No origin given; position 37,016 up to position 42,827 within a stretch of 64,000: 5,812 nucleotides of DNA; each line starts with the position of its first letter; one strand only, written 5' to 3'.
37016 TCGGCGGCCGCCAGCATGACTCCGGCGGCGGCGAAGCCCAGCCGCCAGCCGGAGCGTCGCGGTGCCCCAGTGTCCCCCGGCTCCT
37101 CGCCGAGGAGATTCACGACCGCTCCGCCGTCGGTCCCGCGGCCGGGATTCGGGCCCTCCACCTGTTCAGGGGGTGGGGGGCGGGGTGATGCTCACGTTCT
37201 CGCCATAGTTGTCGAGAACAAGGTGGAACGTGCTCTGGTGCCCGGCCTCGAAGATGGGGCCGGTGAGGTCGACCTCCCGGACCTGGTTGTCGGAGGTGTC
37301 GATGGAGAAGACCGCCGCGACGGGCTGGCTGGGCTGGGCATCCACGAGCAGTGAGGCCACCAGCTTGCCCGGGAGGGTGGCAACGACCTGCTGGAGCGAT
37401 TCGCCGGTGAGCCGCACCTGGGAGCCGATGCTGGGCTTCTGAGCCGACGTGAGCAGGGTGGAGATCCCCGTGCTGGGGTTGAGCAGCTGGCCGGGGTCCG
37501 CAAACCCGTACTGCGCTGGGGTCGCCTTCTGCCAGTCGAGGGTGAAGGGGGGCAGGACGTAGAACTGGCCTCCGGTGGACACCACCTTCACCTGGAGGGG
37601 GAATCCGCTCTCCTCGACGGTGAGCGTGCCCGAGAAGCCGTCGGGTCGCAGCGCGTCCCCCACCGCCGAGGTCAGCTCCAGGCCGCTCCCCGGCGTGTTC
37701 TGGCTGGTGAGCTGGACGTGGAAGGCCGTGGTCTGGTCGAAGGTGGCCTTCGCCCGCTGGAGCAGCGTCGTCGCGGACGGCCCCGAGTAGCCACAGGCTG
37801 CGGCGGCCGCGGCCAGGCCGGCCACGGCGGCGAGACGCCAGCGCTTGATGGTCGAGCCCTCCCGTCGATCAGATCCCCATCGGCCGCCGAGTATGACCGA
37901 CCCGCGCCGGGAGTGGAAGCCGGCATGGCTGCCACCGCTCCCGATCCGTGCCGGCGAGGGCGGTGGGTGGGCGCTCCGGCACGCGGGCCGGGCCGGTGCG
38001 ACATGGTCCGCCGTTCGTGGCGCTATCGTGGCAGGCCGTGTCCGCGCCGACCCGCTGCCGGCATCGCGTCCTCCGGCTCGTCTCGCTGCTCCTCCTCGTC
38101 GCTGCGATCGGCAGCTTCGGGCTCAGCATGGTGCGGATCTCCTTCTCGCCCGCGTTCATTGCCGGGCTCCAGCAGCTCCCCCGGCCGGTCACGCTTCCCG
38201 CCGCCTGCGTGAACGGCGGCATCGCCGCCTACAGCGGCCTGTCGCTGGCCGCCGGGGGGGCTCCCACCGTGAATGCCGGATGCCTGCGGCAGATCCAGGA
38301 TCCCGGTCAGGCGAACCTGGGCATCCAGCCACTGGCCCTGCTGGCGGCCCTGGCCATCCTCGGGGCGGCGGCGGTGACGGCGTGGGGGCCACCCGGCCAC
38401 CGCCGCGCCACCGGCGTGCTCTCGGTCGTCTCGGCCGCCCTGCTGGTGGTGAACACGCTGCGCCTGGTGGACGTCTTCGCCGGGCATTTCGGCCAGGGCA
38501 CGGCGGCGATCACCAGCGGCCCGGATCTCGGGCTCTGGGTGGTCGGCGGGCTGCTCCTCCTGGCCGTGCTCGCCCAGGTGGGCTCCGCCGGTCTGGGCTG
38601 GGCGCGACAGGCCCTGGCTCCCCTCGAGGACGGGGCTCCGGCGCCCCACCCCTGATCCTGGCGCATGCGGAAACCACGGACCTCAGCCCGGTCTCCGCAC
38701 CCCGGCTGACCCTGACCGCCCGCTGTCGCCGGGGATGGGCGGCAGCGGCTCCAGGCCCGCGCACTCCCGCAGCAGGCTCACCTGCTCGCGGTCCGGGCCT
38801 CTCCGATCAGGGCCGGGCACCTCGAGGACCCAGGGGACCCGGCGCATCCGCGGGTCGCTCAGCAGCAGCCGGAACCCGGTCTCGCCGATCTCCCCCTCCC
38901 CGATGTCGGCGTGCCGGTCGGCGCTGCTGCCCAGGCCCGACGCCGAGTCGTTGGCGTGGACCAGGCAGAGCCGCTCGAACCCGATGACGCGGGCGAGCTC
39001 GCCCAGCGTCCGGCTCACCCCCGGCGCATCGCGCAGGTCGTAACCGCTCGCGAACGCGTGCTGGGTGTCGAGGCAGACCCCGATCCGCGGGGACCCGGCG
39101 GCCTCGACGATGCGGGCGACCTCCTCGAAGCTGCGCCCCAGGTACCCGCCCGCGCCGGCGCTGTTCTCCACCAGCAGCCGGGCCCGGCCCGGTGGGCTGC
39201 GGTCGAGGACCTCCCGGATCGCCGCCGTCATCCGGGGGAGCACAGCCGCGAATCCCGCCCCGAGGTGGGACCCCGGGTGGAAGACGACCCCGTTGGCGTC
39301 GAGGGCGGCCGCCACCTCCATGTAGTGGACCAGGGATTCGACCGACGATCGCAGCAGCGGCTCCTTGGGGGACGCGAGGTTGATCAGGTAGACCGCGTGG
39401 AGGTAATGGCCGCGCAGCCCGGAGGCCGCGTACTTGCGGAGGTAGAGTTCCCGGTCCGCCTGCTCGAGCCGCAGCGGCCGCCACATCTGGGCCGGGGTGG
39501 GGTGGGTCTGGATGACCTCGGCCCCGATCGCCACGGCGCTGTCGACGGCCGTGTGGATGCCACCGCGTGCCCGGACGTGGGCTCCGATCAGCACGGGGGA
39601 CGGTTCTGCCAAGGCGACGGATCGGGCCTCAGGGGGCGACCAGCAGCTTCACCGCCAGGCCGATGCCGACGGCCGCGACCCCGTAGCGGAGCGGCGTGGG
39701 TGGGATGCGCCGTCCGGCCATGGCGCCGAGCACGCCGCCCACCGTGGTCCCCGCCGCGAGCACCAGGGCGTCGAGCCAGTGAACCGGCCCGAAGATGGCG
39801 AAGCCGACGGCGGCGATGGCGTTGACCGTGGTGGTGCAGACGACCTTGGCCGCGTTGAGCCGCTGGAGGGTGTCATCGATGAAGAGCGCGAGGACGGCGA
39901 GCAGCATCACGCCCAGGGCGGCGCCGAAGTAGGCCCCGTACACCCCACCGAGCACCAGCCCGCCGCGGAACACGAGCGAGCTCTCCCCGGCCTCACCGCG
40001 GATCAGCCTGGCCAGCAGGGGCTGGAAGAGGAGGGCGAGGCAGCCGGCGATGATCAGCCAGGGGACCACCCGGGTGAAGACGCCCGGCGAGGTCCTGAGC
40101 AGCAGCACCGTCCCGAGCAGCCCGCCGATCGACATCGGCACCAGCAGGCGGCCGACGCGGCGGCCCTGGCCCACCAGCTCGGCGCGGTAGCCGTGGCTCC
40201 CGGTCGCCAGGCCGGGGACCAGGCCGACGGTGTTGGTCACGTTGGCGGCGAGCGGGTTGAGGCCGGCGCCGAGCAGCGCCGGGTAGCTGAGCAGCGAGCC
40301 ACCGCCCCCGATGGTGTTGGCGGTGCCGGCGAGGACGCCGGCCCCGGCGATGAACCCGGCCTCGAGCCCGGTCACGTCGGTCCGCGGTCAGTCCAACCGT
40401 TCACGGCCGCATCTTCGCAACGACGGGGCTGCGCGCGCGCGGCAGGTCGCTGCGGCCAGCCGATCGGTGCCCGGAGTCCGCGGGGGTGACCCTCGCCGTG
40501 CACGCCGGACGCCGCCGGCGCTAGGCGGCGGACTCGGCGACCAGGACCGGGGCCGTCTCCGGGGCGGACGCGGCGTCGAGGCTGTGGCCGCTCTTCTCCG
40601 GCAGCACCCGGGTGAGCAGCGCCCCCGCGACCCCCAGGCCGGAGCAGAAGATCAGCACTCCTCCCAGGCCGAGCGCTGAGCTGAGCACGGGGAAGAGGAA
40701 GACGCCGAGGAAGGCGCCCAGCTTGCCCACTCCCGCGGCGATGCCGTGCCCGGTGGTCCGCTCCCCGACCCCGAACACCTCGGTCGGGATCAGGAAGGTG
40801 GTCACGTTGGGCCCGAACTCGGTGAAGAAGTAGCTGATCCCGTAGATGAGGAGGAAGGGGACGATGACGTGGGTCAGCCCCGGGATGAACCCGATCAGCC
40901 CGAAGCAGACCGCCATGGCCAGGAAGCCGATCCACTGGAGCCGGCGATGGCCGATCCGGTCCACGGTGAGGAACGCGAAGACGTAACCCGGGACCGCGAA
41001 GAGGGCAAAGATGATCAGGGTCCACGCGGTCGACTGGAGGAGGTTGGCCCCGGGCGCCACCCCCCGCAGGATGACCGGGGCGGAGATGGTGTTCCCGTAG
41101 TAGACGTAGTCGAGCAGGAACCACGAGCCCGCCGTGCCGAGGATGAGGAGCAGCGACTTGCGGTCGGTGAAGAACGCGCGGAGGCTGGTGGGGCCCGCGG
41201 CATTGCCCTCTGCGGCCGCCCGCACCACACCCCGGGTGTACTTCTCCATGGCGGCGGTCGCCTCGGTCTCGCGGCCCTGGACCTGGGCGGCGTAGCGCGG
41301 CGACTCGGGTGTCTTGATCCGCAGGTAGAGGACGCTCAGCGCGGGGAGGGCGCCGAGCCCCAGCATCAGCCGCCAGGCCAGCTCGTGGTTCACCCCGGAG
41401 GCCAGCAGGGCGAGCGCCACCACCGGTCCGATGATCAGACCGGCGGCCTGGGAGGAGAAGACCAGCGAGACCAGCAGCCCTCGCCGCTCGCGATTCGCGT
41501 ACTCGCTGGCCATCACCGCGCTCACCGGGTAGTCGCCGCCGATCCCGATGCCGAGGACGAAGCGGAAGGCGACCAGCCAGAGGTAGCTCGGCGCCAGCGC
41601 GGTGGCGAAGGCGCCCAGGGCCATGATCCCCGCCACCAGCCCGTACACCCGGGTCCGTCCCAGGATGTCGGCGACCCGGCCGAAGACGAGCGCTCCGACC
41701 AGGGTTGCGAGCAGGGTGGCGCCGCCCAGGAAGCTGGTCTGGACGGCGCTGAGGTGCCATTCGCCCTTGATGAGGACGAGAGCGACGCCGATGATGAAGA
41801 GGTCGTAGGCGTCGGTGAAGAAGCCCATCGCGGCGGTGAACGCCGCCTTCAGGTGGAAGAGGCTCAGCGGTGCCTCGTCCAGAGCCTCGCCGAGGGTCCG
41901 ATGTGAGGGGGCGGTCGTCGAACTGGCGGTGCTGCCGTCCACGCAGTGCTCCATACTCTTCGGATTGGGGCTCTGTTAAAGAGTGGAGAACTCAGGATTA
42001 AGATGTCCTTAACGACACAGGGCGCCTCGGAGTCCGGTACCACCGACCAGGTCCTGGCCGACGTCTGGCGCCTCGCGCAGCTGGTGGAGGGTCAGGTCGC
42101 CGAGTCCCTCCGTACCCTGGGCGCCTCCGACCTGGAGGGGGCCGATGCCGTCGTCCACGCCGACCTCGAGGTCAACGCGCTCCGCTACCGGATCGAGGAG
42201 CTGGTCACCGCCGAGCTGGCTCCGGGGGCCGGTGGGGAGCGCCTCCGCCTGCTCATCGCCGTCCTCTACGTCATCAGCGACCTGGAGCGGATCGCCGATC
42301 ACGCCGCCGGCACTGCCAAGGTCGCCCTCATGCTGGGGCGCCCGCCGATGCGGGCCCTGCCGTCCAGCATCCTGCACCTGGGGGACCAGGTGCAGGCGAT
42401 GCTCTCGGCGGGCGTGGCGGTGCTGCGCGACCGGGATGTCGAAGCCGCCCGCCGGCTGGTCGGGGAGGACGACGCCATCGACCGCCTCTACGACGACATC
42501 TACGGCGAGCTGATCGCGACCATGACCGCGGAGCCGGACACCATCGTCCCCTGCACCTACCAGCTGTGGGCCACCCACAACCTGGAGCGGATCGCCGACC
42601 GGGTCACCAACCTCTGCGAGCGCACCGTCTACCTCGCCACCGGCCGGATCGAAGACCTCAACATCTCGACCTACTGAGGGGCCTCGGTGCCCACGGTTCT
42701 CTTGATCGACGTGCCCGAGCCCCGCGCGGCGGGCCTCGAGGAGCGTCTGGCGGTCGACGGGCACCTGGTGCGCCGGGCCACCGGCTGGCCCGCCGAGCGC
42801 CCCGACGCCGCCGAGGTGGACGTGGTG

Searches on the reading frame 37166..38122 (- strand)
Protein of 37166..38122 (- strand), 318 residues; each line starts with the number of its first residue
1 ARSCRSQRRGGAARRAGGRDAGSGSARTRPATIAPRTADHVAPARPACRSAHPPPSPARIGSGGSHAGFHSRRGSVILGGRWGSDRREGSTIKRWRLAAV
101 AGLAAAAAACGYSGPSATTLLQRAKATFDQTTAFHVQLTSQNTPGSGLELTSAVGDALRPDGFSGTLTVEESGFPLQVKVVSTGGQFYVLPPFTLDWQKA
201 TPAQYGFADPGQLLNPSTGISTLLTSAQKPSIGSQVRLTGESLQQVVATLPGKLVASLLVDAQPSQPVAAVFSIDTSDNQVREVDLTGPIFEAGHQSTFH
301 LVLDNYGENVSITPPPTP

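Call 60: search_protein_families(library=pfam, proteins=[window:37166-38122:-], max_evalue=0.00001)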
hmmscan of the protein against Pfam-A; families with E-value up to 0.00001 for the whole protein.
window:37166-38122:- (318 aa): 1 family
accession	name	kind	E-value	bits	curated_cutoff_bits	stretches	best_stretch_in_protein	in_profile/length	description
PF07161.20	LppX_LprAFG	-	2.8e-17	63.7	24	1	117-311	2-191/192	LppX_LprAFG lipoprotein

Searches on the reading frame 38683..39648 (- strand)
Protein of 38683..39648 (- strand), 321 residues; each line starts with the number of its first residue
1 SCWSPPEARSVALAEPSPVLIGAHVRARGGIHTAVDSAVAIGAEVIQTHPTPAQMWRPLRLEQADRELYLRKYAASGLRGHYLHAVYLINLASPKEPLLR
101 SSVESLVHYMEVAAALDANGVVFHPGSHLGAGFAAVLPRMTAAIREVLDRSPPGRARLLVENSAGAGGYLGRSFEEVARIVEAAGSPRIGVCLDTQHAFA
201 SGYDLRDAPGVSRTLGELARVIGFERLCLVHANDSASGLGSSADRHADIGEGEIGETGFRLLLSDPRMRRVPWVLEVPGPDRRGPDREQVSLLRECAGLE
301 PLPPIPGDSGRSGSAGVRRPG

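Call 61: search_protein_families(library=pfam, proteins=[window:38683-39648:-], max_evalue=0.00001)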
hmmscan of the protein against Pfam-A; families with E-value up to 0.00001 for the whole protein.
window:38683-39648:- (321 aa): 1 family
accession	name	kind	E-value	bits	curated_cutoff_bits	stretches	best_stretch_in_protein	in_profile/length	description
PF01261.30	AP_endonuc_2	-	5.3e-41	141.4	31.1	1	36-295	2-248/249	Xylose isomerase-like TIM barrel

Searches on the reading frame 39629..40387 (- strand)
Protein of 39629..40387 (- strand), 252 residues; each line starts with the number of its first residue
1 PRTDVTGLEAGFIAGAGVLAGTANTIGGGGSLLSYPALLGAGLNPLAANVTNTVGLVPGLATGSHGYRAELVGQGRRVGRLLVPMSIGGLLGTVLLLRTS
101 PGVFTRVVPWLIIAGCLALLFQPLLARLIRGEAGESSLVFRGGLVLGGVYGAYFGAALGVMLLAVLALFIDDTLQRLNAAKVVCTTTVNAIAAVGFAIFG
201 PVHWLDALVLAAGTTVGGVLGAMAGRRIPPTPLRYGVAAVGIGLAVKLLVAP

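Call 61: search_protein_families(library=pfam, proteins=[window:39629-40387:-], max_evalue=0.00001)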
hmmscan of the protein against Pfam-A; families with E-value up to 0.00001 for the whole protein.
window:39629-40387:- (252 aa): 1 family
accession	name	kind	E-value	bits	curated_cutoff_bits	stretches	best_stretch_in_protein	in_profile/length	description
PF01925.25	TauE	-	4.8e-33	115.2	32.6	1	14-248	2-237/237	Sulfite exporter TauE/SafE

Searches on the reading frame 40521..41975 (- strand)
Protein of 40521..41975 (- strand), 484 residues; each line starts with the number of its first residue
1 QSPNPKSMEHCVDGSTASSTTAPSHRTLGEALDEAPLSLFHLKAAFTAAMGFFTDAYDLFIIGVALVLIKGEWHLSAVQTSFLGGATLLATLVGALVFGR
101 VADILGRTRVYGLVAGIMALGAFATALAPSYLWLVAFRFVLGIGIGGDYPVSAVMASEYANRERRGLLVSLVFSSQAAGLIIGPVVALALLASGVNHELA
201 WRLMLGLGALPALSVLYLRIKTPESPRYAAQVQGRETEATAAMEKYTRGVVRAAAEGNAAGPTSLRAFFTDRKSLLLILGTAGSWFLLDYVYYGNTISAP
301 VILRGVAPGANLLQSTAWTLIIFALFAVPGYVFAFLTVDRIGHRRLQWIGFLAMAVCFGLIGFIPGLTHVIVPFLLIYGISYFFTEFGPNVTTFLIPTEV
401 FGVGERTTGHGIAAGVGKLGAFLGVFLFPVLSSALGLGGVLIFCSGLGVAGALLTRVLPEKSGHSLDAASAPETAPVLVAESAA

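Call 61: search_protein_families(library=pfam, proteins=[window:40521-41975:-], max_evalue=0.00001)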
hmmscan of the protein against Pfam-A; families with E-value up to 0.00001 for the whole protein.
window:40521-41975:- (484 aa): 3 families
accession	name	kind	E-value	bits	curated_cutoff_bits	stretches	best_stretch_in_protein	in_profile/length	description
PF00083.30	Sugar_tr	-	7.3e-47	160.7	22.3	1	45-467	2-446/452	Sugar (and other) transporter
PF07690.21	MFS_1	-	8.7e-37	127.3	33.4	1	49-424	2-346/347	Major Facilitator Superfamily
PF06779.20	MFS_4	-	5.8e-09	36.2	26.3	1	72-235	22-184/364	Uncharacterised MFS-type transporter YbfB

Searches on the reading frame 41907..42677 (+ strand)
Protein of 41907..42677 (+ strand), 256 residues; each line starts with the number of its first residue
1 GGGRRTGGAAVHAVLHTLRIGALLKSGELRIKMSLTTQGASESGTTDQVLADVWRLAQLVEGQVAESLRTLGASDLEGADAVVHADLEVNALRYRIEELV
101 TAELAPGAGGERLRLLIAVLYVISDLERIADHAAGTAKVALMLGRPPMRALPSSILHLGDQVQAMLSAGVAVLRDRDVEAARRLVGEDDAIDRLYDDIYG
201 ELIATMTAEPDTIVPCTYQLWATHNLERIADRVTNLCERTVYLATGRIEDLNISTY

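Call 61: search_protein_families(library=pfam, proteins=[window:41907-42677:+], max_evalue=0.00001)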
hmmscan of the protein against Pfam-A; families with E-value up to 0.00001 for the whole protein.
window:41907-42677:+ (256 aa): 1 family
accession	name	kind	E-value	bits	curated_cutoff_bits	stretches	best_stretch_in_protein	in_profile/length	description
PF01895.24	PhoU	-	4.6e-31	107.5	23.5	2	155-240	1-89/89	PhoU domain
